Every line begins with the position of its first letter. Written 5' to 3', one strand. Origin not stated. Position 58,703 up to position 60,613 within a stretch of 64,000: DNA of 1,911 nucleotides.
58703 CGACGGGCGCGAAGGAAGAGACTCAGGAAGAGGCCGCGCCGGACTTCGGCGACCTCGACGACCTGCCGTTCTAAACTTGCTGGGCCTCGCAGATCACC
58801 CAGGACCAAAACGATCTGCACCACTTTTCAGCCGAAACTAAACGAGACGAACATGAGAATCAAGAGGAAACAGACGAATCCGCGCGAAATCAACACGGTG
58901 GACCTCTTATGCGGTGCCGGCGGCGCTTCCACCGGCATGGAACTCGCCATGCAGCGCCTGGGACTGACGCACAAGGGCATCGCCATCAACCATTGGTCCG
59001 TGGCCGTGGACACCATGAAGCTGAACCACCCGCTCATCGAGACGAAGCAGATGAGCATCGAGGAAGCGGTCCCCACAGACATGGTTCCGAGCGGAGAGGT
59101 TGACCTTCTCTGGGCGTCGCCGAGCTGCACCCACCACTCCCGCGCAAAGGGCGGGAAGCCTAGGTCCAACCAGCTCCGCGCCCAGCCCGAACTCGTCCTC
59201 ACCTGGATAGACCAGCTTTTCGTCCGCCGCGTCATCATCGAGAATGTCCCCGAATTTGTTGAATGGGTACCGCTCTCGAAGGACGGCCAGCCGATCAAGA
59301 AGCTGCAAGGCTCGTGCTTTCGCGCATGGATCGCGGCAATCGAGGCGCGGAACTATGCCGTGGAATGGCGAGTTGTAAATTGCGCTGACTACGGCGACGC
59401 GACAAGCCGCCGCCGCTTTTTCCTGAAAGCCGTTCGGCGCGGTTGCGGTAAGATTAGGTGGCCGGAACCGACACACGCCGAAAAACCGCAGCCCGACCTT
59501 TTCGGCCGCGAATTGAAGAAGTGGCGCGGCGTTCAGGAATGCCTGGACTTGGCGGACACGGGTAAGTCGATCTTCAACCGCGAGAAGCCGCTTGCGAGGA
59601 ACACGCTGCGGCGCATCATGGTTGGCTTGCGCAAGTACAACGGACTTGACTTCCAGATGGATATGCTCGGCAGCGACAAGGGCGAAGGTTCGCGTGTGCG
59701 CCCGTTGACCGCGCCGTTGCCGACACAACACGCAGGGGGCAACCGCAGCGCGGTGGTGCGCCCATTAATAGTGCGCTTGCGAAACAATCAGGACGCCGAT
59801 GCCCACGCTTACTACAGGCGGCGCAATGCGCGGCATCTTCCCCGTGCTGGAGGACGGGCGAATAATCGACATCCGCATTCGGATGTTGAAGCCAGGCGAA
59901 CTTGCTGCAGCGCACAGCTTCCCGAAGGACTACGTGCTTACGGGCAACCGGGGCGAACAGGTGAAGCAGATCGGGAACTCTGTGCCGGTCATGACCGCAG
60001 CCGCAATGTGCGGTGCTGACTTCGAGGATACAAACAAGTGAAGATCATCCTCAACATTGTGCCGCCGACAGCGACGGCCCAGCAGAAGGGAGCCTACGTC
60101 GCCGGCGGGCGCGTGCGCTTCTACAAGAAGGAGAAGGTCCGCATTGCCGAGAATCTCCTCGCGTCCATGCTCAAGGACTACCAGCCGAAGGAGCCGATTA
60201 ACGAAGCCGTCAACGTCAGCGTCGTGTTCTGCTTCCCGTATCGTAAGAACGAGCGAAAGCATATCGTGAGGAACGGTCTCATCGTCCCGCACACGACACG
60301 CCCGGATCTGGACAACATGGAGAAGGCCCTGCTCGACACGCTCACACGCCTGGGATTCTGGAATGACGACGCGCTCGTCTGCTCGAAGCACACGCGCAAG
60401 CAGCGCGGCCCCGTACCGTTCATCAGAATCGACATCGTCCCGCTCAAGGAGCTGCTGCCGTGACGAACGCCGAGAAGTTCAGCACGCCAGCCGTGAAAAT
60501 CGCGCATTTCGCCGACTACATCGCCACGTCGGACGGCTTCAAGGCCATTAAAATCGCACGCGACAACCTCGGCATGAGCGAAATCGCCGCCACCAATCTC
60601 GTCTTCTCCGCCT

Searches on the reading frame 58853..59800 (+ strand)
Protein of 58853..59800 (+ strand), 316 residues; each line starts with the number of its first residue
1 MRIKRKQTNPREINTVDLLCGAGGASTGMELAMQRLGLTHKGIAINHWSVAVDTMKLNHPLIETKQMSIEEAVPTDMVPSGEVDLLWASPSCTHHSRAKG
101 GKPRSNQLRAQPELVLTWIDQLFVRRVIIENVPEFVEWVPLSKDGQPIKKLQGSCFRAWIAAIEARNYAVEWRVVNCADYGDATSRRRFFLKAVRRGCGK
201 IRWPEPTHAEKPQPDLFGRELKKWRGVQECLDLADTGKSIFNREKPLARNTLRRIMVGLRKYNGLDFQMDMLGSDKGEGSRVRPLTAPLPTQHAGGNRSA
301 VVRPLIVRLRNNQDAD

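Call 35: search_protein_families(library=phrogs, proteins=[window:58853-59800:+], max_evalue=0.001)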
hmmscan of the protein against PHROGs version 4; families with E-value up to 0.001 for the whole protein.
window:58853-59800:+ (316 aa): 4 families
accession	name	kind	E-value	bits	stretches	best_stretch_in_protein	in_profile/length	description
phrog_116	-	other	2.6e-42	146.1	1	6-281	201-410/779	DNA methyltransferase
phrog_363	-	other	3.7e-21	76.6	1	7-200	48-220/327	DNA methyltransferase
phrog_29443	-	unknown function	3e-20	73.4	1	12-167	3-154/273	-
phrog_5999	-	other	1.4e-19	71.1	1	14-114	4-99/109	DNA methyltransferase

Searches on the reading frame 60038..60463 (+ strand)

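Call 35: search_protein_families(library=phrogs, proteins=[window:60038-60463:+], max_evalue=0.001)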
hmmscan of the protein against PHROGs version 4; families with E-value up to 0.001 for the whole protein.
window:60038-60463:+ (141 aa): 5 families
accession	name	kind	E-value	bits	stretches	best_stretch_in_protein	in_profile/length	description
phrog_140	-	DNA, RNA and nucleotide metabolism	2.6e-29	103.4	1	1-138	39-170/219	RusA-like Holliday junction resolvase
phrog_34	-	DNA, RNA and nucleotide metabolism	5.1e-11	43.7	1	1-136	75-194/259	RusA-like Holliday junction resolvase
phrog_1532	-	unknown function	4.3e-09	37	1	79-115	14-50/80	-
phrog_11894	-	DNA, RNA and nucleotide metabolism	4.4e-05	24.8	1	85-122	69-106/122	RusA-like Holliday junction resolvase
phrog_3055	-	DNA, RNA and nucleotide metabolism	7.4e-05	23.2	1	42-121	120-193/233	RusA-like Holliday junction resolvase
